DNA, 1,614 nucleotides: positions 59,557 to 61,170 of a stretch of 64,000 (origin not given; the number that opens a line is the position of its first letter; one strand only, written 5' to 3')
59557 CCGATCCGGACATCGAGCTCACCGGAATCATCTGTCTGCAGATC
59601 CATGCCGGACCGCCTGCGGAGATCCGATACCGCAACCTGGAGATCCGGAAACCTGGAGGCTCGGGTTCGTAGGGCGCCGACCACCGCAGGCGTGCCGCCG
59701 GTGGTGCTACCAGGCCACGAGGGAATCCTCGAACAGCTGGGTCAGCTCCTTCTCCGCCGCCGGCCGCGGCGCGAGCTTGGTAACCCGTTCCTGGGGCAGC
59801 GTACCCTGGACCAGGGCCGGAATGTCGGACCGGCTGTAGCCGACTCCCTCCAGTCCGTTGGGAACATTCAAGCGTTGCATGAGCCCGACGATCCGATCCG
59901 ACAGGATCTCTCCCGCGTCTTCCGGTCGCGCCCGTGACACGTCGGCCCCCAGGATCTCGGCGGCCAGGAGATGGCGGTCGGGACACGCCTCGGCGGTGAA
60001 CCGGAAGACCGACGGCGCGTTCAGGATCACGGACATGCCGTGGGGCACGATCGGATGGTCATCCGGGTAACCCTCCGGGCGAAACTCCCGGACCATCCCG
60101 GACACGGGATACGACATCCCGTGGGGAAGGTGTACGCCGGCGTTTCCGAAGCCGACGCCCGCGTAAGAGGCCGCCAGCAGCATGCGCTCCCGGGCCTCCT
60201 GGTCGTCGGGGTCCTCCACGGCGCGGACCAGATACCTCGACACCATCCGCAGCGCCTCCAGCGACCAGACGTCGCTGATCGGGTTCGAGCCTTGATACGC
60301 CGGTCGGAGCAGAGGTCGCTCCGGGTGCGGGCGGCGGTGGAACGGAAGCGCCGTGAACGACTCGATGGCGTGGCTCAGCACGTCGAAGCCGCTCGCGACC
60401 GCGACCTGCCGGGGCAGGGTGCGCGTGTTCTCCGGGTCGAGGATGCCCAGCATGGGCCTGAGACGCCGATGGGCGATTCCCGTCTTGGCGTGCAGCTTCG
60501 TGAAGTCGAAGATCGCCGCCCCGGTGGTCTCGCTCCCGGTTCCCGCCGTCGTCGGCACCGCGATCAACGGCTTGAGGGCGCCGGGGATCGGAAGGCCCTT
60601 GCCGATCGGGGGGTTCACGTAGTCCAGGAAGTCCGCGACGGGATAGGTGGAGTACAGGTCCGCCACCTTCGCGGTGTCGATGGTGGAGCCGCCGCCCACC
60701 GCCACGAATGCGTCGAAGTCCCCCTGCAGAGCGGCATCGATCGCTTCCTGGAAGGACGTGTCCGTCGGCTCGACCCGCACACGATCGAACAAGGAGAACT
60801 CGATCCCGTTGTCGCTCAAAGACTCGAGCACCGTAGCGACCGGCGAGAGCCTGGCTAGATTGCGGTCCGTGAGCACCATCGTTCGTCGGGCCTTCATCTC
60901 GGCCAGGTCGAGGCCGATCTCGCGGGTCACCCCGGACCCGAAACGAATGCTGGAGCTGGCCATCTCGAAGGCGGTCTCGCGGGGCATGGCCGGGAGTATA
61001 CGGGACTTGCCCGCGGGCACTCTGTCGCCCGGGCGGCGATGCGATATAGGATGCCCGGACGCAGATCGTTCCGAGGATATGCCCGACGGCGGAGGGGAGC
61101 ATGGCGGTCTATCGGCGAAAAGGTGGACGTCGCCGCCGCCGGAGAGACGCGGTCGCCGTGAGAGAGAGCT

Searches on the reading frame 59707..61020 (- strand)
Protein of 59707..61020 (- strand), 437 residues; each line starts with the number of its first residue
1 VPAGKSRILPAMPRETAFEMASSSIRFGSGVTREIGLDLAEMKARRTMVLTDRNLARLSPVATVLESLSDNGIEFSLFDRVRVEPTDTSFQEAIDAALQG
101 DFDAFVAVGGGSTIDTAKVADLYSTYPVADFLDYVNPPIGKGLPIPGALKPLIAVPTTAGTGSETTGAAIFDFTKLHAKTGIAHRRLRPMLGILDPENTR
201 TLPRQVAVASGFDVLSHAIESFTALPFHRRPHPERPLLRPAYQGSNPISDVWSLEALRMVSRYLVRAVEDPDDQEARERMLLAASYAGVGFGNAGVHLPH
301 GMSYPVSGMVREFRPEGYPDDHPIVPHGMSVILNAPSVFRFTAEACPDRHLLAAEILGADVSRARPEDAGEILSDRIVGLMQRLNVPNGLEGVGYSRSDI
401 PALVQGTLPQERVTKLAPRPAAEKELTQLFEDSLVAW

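Call 69: search_protein_families(library=pfam, proteins=[window:59707-61020:-], max_evalue=0.00001)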
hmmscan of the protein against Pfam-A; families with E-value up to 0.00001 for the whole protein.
window:59707-61020:- (437 aa): 3 families
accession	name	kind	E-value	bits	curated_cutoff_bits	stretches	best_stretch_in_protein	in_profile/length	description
PF00465.25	Fe-ADH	-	1.8e-41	142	31.3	1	24-196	3-168/168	Iron-containing alcohol dehydrogenase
PF25137.1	ADH_Fe_C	-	4.2e-30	105.3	27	1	244-433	20-193/194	Fe-containing alcohol dehydrogenase family, C-terminal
PF13685.12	Fe-ADH_2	-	1.3e-10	41.9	28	1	27-120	2-93/149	Iron-containing alcohol dehydrogenase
